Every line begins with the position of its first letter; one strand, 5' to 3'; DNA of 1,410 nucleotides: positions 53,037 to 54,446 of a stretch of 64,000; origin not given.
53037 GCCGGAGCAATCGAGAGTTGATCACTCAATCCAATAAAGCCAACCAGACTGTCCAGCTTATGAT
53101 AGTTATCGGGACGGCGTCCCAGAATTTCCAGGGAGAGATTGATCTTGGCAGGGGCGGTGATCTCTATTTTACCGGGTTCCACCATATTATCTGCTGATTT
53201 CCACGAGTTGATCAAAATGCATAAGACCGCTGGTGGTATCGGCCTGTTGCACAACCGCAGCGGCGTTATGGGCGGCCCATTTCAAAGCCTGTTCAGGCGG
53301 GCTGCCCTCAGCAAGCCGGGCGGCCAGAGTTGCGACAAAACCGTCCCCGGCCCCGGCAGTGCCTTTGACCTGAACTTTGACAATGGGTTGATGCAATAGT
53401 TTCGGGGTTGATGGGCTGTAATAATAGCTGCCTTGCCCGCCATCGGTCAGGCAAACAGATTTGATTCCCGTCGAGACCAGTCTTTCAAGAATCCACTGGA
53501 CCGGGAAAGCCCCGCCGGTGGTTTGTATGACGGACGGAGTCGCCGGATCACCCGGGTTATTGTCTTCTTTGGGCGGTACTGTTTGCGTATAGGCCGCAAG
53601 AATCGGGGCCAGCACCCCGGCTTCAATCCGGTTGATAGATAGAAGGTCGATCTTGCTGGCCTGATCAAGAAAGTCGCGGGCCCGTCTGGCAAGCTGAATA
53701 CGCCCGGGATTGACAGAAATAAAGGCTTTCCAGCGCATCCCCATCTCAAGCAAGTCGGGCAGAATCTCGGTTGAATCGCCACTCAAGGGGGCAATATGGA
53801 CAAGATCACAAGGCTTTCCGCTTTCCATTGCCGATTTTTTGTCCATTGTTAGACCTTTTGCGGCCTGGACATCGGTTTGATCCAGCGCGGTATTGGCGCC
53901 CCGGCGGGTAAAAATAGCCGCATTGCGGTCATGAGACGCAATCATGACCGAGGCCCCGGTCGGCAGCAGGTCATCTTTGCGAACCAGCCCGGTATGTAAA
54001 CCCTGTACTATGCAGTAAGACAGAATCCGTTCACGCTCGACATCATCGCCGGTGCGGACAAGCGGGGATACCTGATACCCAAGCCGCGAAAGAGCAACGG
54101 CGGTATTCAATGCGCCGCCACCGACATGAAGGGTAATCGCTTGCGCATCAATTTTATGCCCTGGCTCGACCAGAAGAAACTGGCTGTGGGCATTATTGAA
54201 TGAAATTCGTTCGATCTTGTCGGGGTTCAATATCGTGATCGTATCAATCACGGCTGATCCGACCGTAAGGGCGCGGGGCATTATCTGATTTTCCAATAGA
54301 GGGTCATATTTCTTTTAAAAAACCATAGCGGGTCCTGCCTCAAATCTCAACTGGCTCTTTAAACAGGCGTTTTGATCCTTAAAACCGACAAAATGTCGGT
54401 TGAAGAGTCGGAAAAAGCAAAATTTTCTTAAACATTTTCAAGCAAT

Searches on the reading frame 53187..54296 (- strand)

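Call 4: search_protein_families(library=pfam, proteins=[window:53187-54296:-], max_evalue=0.1)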
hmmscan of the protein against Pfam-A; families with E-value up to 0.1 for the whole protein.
window:53187-54296:- (369 aa): 2 families
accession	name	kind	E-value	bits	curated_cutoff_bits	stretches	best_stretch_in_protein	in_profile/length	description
PF00294.29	PfkB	-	3.2e-29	102.6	25.8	2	271-357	213-298/302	pfkB family carbohydrate kinase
PF08543.17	Phos_pyr_kin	-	0.0012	18.8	27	1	292-350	177-233/246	Phosphomethylpyrimidine kinase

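Call 25: search_protein_families(library=ncbifam, proteins=[window:53187-54296:-], max_evalue=0.01)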
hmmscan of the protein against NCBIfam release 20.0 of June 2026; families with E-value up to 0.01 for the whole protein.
window:53187-54296:- (369 aa): 22 families
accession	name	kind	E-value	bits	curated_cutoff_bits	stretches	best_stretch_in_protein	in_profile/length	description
TIGR02152.1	D_ribokin_bact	equivalog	2.5e-25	89.4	299.65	2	270-359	204-291/298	ribokinase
TIGR04382.1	myo_inos_iolC_N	equivalog_domain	6.1e-17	61.9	300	2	269-358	211-299/309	5-dehydro-2-deoxygluconokinase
NF008353.0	PRK11142.1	equivalog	5.3e-16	59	341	2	42-148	22-128/307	ribokinase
TIGR03168.1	1-PFK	subfamily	2.8e-14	52.8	216.4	1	270-356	205-289/305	hexose kinase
TIGR03828.1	pfkB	equivalog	2.8e-13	49.6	292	1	270-356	205-289/305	1-phosphofructokinase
NF007321.0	PRK09813.1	equivalog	6.9e-13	48.7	247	1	269-352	177-258/261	fructoselysine 6-kinase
NF040938.1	KDG_KDGal_kin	equivalog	3.3e-12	46.1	400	2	271-350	208-285/305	bifunctional 2-dehydro-3-deoxygluconokinase/2-dehydro-3-deoxygalactonokinase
TIGR02198.1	rfaE_dom_I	equivalog_domain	4.8e-11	42.3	345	1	276-354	225-302/315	D-glycero-beta-D-manno-heptose-7-phosphate kinase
NF053626.1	RibKinHalex1628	equivalog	1.8e-09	37.5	330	1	58-229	37-190/293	ATP-dependent ribose-1-phosphate kinase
NF049991.1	TagKinase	equivalog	1.1e-08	34.2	420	1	269-361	217-308/321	tagatose kinase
NF041332.1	KDG_KDGal_kin_Halo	equivalog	1.3e-07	31.4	440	1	277-346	222-289/320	bifunctional 2-dehydro-3-deoxygluconokinase/2-dehydro-3-deoxygalactonokinase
NF006957.1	PRK09434.1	equivalog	5.5e-07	29.4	450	1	278-348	212-282/302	fructokinase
NF008454.0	PRK11316.1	equivalog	2.6e-06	26.3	521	1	277-355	224-301/475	bifunctional D-glycero-beta-D-manno-heptose-7-phosphate kinase/D-glycero-beta-D-manno-heptose 1-phosphate adenylyltransferase HldE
NF041320.1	pfkB_Halo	equivalog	3.9e-06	26.5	400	1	271-355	201-283/302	1-phosphofructokinase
NF041134.1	R1P_kin_Thcocales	equivalog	6.5e-06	25.8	500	1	47-151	25-129/291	ADP-dependent ribose-1-phosphate kinase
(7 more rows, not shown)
